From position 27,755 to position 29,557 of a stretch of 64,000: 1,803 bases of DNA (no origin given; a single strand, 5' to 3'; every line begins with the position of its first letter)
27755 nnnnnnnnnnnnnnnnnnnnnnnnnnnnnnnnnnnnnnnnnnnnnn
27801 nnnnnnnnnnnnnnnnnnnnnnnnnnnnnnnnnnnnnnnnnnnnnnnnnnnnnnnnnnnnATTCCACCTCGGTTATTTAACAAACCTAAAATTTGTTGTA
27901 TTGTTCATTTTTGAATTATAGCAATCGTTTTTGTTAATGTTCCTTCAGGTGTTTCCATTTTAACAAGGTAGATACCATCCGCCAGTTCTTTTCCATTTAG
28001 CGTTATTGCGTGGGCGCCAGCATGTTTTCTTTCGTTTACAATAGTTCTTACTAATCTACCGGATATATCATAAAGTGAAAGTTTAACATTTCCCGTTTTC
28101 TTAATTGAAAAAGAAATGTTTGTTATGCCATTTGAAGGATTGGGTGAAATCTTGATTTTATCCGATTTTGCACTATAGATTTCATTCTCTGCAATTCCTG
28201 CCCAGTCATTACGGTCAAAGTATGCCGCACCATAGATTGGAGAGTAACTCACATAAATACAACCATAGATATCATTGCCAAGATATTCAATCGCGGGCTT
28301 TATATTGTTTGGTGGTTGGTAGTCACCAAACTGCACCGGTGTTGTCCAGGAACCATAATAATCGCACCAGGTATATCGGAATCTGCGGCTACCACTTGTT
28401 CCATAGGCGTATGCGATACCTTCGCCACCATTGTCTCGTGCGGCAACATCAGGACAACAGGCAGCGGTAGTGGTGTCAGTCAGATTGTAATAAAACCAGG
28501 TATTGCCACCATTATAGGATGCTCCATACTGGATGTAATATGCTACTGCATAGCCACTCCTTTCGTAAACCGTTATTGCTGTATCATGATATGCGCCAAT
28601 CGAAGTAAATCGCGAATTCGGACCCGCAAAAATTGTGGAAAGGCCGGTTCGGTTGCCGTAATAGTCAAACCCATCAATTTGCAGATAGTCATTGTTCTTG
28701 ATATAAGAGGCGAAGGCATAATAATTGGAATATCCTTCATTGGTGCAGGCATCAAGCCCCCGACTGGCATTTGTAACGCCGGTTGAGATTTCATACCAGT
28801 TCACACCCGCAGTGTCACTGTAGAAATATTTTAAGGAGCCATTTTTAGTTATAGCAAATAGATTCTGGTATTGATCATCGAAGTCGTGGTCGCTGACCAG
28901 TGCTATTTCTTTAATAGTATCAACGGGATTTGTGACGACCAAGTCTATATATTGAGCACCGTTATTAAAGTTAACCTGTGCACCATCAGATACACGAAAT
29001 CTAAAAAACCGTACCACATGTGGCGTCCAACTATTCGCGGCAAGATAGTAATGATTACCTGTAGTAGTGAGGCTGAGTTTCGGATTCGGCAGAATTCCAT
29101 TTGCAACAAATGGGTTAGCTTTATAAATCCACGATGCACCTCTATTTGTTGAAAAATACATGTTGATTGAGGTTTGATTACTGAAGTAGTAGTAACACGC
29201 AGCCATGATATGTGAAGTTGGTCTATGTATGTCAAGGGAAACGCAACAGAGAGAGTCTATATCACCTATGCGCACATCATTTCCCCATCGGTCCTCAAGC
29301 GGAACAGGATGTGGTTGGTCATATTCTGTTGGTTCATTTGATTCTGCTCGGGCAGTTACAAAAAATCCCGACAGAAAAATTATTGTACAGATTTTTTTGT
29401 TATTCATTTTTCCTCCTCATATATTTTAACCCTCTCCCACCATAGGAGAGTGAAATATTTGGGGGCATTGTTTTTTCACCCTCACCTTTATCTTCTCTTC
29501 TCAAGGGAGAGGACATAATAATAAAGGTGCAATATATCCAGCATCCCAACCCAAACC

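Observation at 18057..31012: Island of T9SS cargo genes: C25 peptidase, an expanded BNR/Asp-box family and a beta-helix lipoprotein, all on one strand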

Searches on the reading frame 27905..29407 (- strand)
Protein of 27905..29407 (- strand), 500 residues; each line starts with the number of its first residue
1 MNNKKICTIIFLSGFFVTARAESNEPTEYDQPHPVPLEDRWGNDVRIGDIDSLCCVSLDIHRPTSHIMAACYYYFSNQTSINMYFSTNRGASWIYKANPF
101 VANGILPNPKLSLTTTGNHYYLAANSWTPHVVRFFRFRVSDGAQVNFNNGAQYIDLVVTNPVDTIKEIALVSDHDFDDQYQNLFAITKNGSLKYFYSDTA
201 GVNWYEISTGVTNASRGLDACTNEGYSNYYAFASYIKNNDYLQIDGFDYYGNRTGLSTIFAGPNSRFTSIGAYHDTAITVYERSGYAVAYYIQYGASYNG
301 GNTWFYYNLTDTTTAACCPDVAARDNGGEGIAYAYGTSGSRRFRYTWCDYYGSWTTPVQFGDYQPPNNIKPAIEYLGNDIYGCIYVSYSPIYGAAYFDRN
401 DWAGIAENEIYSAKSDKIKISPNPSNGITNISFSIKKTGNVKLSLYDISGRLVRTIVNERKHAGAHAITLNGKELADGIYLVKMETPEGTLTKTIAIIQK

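Call 3: search_protein_families(library=pfam, proteins=[window:27905-29407:-], max_evalue=0.01)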
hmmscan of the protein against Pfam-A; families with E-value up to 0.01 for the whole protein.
window:27905-29407:- (500 aa): 2 families
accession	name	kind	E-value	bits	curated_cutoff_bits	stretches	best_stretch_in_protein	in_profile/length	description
PF18962.6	Por_Secre_tail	-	1.5e-12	48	27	1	420-497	1-75/75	Secretion system C-terminal sorting domain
PF13860.13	FlgD_ig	-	4.9e-06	26.9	27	1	437-486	21-75/79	FlgD Ig-like domain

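Call 10: search_protein_families(library=ncbifam, proteins=[window:27905-29407:-], max_evalue=0.01)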
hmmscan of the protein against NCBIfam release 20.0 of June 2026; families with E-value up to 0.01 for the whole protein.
window:27905-29407:- (500 aa): 4 families
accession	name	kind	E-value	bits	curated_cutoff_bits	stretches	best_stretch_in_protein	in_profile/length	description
NF038113.1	T9SSA_dep_M36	equivalog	4.3e-12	45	885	1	405-495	783-866/869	T9SS-dependent M36 family metallopeptidase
TIGR04183.1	Por_Secre_tail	domain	4.8e-11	42.5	23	1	420-496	1-70/72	T9SS type A sorting domain-containing protein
NF052323.1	T9SSA_dep_M6i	equivalog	4.3e-06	25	600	1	422-486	962-1026/1043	T9SS-dependent M6-like inactivated metalloprotease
NF005176.1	PRK06655.1-1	equivalog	0.00077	19.4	230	1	433-489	92-153/197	flagellar hook assembly protein FlgD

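Call 13: find_homologous_proteins(query=window:27905-29407:-, max_evalue=0.001)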
Query window:27905-29407:- (500 aa): 55 proteins with E <= 0.001 among 5325 candidates.
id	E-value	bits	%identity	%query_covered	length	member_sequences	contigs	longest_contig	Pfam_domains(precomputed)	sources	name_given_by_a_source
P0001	0.0e+0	1167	100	100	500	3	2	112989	PF18962.8,PF13860.13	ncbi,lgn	ncbi:MAG: T9SS type A sorting domain-containing protein [candidate division WOR-3 bacterium]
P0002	4.4e-252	856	76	100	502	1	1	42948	PF18962.8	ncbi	ncbi:MAG: T9SS type A sorting domain-containing protein [candidate division WOR-3 bacterium]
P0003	2.3e-238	810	72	99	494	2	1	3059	PF18962.8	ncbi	-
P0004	1.1e-198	679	61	100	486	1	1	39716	PF18962.8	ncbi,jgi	-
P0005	5.9e-191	654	60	100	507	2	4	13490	PF18962.8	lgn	-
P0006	2.5e-180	619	56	99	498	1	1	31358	PF18962.8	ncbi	-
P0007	1.3e-179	617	57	100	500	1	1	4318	PF18962.8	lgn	-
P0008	8.0e-178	611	57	100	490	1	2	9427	PF18962.8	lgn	-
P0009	8.4e-178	611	57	100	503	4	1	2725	PF18962.8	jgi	-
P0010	4.0e-176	605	56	98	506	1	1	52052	PF18962.8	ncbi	-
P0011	2.5e-162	560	60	89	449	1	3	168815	-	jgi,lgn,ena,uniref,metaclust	uniref:T9SS type A sorting domain-containing protein n=1 Tax=candidate division WOR-3 bacterium TaxI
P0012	6.4e-134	466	47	93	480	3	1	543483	-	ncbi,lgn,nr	ncbi:T9SS type A sorting domain-containing protein [candidate division WOR-3 bacterium]|nr:T9SS type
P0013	5.8e-131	456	46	92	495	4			PF18962.8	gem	-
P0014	1.7e-130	455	47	93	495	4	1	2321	PF18962.8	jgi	jgi:hypothetical protein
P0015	3.3e-113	397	43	92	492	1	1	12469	PF18962.8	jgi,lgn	jgi:hypothetical protein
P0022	2.7e-83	299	36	94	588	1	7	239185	-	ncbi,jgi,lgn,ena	-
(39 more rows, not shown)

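Call 18: find_encoding_contigs(protein=P0012, flank=10000, max_places=2)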
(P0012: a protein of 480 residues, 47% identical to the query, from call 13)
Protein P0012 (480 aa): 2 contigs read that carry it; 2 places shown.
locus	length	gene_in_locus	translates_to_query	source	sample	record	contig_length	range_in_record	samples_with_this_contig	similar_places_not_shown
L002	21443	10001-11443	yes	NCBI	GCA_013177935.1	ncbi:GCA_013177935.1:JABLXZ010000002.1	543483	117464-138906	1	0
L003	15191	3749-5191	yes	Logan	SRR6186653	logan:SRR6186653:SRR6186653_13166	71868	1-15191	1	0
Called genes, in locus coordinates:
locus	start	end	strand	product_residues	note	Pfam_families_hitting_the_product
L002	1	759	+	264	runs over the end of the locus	PF08843:AbiEii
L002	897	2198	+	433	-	PF01555:N6_N4_Mtase, PF00565:SNase (faint)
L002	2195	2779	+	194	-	PF09568:RE_MjaI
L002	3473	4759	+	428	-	-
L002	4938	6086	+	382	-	PF08713:DNA_alkylation (weak), PF03537:Glyco_hydro_114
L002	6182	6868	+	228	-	PF08713:DNA_alkylation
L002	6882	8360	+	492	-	PF13860:FlgD_ig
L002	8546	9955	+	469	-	PF22842:Pel9A-like_beta_helix, PF13229:Beta_helix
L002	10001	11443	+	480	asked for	-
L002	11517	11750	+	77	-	PF05154:TM2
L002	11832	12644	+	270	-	PF13366:PDDEXK_3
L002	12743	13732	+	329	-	PF01625:PMSR, PF01641:SelR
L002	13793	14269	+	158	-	PF12682:Flavodoxin_4 (weak), PF12724:Flavodoxin_5 (faint)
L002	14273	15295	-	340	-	-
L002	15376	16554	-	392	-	PF13570:Beta-prop_ACSF4 (weak), PF13360:PQQ_2 (weak), PF25292:Beta-prop_CGLA (faint), PF13360:PQQ_2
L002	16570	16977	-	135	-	PF01741:MscL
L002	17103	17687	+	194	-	PF00717:Peptidase_S24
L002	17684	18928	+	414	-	PF00817:IMS, PF11798:IMS_HHH (weak), PF11799:IMS_C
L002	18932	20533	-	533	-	PF02554:CstA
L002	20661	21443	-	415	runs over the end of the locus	PF01555:N6_N4_Mtase (faint), PF01170:UPF0020 (faint)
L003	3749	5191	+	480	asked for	-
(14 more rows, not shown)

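Call 20: find_encoding_contigs(protein=P0022, flank=8000, max_places=2)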
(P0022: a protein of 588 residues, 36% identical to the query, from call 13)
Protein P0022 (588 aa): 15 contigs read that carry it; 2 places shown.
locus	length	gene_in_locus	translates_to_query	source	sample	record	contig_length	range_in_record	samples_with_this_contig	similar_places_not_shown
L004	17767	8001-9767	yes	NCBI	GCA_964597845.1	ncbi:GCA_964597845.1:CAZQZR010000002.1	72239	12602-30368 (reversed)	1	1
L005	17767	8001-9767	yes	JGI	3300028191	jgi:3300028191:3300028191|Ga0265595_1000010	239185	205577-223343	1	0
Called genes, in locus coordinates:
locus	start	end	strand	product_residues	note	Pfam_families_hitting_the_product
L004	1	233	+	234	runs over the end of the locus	PF04402:SIMPL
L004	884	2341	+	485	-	PF01139:RtcB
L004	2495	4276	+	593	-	PF01541:GIY-YIG, PF27096:UvrC_M, PF02151:UVR (weak), PF22920:UvrC_RNaseH, PF08459:UvrC_RNaseH_dom, PF14520:HHH_5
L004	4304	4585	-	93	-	-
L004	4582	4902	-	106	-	PF01909:NTP_transf_2, PF18765:Polbeta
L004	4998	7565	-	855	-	PF01326:PPDK_N, PF27448:Rph_4th, PF00391:PEP-utilizers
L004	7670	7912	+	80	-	-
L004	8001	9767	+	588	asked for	-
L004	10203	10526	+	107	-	PF02643:DUF192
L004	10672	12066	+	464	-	-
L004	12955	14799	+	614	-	PF01364:Peptidase_C25, PF13860:FlgD_ig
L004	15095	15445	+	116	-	PF21699:TM1266-like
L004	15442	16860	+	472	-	PF04055:Radical_SAM, PF06968:BATS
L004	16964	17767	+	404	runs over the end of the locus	PF01926:MMR_HSR1, PF02421:FeoB_N (weak), PF18128:HydF_dimer, PF18133:HydF_tetramer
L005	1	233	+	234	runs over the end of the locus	PF04402:SIMPL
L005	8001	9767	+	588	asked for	-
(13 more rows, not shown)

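Call 21: predict_structure(alignment_id=A1)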
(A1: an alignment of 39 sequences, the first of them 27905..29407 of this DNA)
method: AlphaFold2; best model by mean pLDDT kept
length: 500 residues; sequences in the alignment: 39
mean_pLDDT: 86.1   pTM: 0.73
mean pLDDT of the five models: 86.1, 86.1, 85.8, 85.7, 85.2
residues with pLDDT >= 90: 315; 70-90: 126; 50-70: 7; < 50: 52
segments of 3 or more residues with pLDDT < 50: 1-39, 404-416
pLDDT, mean of each block of 10 residues (from residue 1): 43 37 34 44 83 96 94 94 95 95 89 97 94 98 98 97 97 91 98 96 97 98 87 98 96 97 97 94 94 95 95 95 88 88 91 86 89 90 91 90 43 53 81 86 87 91 88 85 85 80
secondary structure, 60 per line:
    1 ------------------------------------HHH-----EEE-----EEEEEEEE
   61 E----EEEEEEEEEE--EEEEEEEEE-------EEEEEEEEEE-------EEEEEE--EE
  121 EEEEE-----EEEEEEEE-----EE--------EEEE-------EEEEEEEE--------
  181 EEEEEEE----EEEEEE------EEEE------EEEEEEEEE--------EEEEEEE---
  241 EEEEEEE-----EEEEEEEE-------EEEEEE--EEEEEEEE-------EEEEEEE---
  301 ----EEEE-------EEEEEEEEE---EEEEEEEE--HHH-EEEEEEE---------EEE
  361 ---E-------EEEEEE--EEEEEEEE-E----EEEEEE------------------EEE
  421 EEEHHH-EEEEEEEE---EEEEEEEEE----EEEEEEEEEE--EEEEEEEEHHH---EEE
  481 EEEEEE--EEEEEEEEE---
elements in order: E45-47 E53-61 E66-75 E78-86 E94-103 E111-116 E119-125 E131-138 E154-157 E165-172 E181-187 E192-197 E204-207 E214-222 E231-237 E241-247 E253-260 E268-273 E276-283 E291-297 E305-308 E316-324 E328-335 E342-348 E358-360 E372-377 E380-387 E394-399 E418-423 E428-435 E439-447 E452-461 E464-471 E478-486 E489-497

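Call 24: fold_search(model_id=the predicted structure, library=pdb)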
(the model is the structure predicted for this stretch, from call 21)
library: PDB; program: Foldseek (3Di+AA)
matches with E <= 10: 1446; with E <= 0.001: 466
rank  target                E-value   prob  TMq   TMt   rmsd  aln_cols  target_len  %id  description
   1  1wcq_A                2.4e-11  1.00  0.39  0.34  14.3       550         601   12  Mutagenesis of the Nucleophilic Tyrosine in a Bacterial Sialidase to Phenylalanine. (released 2005-10-12)
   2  3h6j                  4.4e-10  1.00  0.40  0.45  10.0       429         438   12  Crystal structure of a putative neuraminidase from Pseudomonas aeruginosa (released 2009-05-12)
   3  1eut                  5.1e-10  1.00  0.39  0.34  14.1       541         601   12  SIALIDASE, LARGE 68KD FORM, COMPLEXED WITH GALACTOSE (released 1997-01-11)
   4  1w8o_A                5.3e-10  1.00  0.37  0.32  14.2       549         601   12  Contribution of the Active Site Aspartic Acid to Catalysis in the Bacterial Neuraminidase from Micromonospora viridifa (released 2004-09-29)
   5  2w38                  5.6e-10  1.00  0.41  0.46   9.9       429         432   12  Crystal structure of the pseudaminidase from Pseudomonas aeruginosa (released 2008-12-23)
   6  6vbu_7                1.1e-09  1.00  0.42  0.32  22.6       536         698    9  Structure of the bovine BBSome complex (released 2020-01-29)
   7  8bbf_B                1.4e-08  1.00  0.41  0.22  11.8       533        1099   11  Structure of the IFT-A complex; IFT-A1 module (released 2022-12-07)
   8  3h71_B                1.4e-08  1.00  0.38  0.40  10.5       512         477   10  Crystal structure of Streptococcus pneumoniae D39 neuraminidase A precursor (NanA) (released 2009-05-12)
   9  2ya7_A                1.6e-08  1.00  0.40  0.42   9.9       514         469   10  Crystal structure of Streptococcus pneumoniae NanA (TIGR4) in complex with Zanamivir (released 2011-04-27)
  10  5m11                  2.2e-08  1.00  0.41  0.29  11.4       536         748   12  Structural and functional probing of PorZ, an essential bacterial surface component of the type-IX secretion system of h (released 2016-11-09)
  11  6gxr                  2.4e-08  1.00  0.52  0.70   4.7       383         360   12  Crystal structure of BP39L lectin from Burkholderia pseudomallei at 1.7 A resolution (released 2019-12-04)
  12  7c3e_B                2.4e-08  1.00  0.42  0.57   7.1       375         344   13  Crystal structure of R97A/R150A/R203A mutant of AofleA from Arthrobotrys oligospora (released 2020-07-29)
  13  2w20_B                2.5e-08  1.00  0.37  0.39  10.3       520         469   10  Structure of the catalytic domain of the native NanA sialidase from Streptococcus pneumoniae (released 2008-12-23)
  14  3h71_A                3.1e-08  1.00  0.37  0.39  10.5       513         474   10  Crystal structure of Streptococcus pneumoniae D39 neuraminidase A precursor (NanA) (released 2009-05-12)
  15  7eeb_G                3.3e-08  1.00  0.40  0.31  13.9       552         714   10  Structure of the CatSpermasome (released 2021-07-28)
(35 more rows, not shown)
